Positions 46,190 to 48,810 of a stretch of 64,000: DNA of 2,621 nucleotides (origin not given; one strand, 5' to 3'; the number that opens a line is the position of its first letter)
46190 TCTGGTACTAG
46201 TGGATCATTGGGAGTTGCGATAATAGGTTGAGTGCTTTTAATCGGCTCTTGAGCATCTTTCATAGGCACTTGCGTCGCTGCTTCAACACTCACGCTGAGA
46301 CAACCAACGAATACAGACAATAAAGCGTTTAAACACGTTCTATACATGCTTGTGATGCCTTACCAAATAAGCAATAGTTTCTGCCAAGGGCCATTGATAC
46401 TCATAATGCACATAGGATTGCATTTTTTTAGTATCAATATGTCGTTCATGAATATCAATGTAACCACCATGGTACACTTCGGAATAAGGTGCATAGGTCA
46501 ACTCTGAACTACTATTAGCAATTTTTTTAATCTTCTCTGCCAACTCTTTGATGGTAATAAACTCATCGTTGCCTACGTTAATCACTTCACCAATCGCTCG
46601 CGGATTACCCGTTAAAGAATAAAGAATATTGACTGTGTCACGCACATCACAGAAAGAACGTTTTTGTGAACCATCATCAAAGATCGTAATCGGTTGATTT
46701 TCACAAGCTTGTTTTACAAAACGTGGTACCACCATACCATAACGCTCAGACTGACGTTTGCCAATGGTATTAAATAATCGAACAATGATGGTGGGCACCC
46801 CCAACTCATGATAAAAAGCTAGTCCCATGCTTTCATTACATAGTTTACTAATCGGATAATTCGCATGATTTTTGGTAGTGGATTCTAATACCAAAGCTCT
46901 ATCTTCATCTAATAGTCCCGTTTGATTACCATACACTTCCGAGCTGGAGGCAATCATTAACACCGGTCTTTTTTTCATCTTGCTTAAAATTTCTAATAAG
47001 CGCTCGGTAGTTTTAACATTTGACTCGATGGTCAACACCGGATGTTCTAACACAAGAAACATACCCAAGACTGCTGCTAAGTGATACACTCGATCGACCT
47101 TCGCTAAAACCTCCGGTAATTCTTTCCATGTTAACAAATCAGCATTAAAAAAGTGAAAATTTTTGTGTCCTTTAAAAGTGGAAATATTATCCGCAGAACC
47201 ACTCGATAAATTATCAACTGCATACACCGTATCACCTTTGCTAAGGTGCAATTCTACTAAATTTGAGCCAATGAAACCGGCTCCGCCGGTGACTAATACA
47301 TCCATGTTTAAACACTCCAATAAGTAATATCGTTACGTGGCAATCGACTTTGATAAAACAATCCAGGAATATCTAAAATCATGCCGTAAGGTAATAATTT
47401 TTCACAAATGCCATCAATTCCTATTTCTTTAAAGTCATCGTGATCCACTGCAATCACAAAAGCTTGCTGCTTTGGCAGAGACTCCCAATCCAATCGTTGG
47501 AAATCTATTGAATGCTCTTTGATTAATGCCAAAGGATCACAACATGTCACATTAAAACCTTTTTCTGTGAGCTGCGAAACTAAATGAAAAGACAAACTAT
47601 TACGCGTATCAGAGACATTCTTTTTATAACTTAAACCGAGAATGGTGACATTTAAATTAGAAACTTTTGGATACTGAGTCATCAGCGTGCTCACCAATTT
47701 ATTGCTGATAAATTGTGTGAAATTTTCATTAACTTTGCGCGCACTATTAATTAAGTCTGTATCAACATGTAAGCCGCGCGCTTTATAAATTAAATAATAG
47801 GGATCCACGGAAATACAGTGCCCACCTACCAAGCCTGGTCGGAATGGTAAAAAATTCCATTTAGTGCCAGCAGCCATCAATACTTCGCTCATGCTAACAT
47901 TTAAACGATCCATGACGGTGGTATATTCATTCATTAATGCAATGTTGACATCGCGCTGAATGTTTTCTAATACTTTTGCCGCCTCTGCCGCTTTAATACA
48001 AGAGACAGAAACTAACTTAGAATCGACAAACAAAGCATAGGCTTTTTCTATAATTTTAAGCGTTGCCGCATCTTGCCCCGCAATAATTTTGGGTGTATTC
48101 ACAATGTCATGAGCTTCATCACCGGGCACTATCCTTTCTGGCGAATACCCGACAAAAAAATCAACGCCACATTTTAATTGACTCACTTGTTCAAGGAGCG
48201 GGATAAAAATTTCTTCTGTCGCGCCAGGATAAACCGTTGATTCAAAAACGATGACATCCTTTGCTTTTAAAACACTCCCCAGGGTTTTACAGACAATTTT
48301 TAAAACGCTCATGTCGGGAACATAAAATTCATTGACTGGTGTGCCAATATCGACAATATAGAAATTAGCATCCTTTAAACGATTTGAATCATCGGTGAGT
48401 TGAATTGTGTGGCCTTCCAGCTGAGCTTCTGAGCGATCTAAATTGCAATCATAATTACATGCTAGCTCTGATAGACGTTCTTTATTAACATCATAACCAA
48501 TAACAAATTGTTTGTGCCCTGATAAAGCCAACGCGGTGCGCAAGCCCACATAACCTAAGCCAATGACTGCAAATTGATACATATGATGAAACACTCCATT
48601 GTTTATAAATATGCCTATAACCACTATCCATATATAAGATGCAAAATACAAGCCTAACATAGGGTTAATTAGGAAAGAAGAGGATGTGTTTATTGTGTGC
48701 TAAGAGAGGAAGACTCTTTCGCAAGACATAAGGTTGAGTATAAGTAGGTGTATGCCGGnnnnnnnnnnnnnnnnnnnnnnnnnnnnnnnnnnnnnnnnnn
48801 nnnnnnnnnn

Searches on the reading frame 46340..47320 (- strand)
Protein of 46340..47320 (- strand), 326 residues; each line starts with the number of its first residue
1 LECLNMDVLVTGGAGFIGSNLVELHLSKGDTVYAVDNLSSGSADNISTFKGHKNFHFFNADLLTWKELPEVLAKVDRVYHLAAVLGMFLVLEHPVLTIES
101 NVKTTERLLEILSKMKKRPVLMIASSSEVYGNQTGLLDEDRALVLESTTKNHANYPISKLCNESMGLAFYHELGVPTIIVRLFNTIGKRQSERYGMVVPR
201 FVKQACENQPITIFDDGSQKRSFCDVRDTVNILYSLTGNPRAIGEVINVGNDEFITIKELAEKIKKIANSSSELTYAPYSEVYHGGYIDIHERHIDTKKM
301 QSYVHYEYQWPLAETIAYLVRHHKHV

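Call 21: search_protein_families(library=ncbifam, proteins=[window:46340-47320:-], max_evalue=0.00001)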
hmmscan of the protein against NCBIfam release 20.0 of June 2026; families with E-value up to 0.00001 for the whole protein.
window:46340-47320:- (326 aa): 22 families
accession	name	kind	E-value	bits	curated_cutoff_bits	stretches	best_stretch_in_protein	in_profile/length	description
TIGR04180.1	EDH_00030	hypoth_equivalog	8.5e-38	130.1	475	1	8-275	1-263/297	NAD-dependent 4,6-dehydratase LegB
TIGR01181.1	dTDP_gluc_dehyt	equivalog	1.1e-31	110.1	365.1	1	8-276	2-270/321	dTDP-glucose 4,6-dehydratase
TIGR02197.1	heptose_epim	equivalog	2.8e-28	99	274.6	1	8-321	1-311/316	ADP-glyceromanno-heptose 6-epimerase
TIGR01179.1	galE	equivalog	2e-26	92.6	262.3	1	8-276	2-283/332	UDP-glucose 4-epimerase GalE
NF005998.1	PRK08125.1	equivalog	9.9e-26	90.3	777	1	7-317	317-643/649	bifunctional UDP-4-amino-4-deoxy-L-arabinose formyltransferase/UDP-glucuronic acid oxidase ArnA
NF008872.0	PRK11908.1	equivalog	1.2e-25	90.3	294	1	6-322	2-334/349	bifunctional UDP-4-keto-pentose/UDP-xylose synthase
NF011728.1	PRK15181.1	equivalog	9.1e-24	84.1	760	1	8-316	18-330/348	Vi polysaccharide biosynthesis UDP-N-acetylglucosaminuronic acid C-4 epimerase TviC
NF007490.0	PRK10084.1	subfamily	2.5e-18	66.2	649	1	6-265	1-274/361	dTDP-glucose 4,6-dehydratase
NF007582.0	PRK10217.1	equivalog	5.1e-17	62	698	1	8-253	4-255/355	dTDP-glucose 4,6-dehydratase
NF041015.1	UDPsulfquin_syn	equivalog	4.7e-15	55.4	575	1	192-271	233-313/384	UDP-sulfoquinovose synthase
TIGR03466.1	HpnA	hypoth_equivalog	1.9e-13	50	367.65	1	6-283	1-261/327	hopanoid-associated sugar epimerase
NF043036.1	ErythonDh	equivalog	3.7e-13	49.4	325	1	6-136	1-135/321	D-erythronate dehydrogenase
NF047837.1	UDPAcbARedWbcJ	equivalog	3.8e-13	49.1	500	1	6-275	1-222/372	UDP-2-acetamido-2,6-beta-L-arabino-hexul-4-ose reductase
NF007956.0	PRK10675.1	subfamily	5.6e-12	45.4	394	1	6-195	1-190/338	UDP-glucose 4-epimerase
TIGR01777.1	yfcH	hypoth_equivalog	1.7e-11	44.3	207.35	1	8-271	1-244/292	TIGR01777 family oxidoreductase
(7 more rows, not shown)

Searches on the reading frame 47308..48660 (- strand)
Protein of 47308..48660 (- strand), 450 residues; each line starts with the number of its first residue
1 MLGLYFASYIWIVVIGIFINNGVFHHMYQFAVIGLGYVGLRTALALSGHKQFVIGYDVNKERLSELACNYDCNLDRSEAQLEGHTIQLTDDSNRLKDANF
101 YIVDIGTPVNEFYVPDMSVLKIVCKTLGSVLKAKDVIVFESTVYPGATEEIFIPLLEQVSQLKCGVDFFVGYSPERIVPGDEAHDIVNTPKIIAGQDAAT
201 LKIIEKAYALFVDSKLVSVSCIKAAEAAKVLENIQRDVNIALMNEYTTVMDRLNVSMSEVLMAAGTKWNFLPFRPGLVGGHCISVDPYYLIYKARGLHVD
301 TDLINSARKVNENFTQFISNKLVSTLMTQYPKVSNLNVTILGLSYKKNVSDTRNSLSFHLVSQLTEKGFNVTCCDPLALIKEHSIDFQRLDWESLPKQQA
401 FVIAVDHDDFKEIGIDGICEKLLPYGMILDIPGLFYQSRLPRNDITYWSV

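Call 21: search_protein_families(library=ncbifam, proteins=[window:47308-48660:-], max_evalue=0.00001)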
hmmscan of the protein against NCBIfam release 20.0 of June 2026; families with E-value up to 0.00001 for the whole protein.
window:47308-48660:- (450 aa): 6 families
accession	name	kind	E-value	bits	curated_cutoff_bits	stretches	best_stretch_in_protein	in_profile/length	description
NF011729.0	PRK15182.1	equivalog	3.4e-100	335.8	592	1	29-418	8-399/425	Vi polysaccharide biosynthesis UDP-N-acetylglucosamine C-6 dehydrogenase TviB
TIGR03026.1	NDP-sugDHase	subfamily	7.8e-100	334.5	189.8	1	30-418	3-399/413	nucleotide sugar dehydrogenase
NF040825.1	UDPMaNacDH_Arch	equivalog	1.9e-66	224.7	750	1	29-420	2-387/418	UDP-N-acetyl-D-mannosamine dehydrogenase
NF008286.0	PRK11064.1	equivalog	1.3e-51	175.6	459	1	29-419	5-408/420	UDP-N-acetyl-D-mannosamine dehydrogenase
NF041297.1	UDPGDh_AglM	equivalog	5.8e-37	127.6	670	1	30-413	3-398/429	UDP-glucose 6-dehydrogenase AglM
NF047673.2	TeichurnBiosyTuaD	equivalog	2.9e-33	115.7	700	1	28-450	2-429/439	UDP-glucose 6-dehydrogenase TuaD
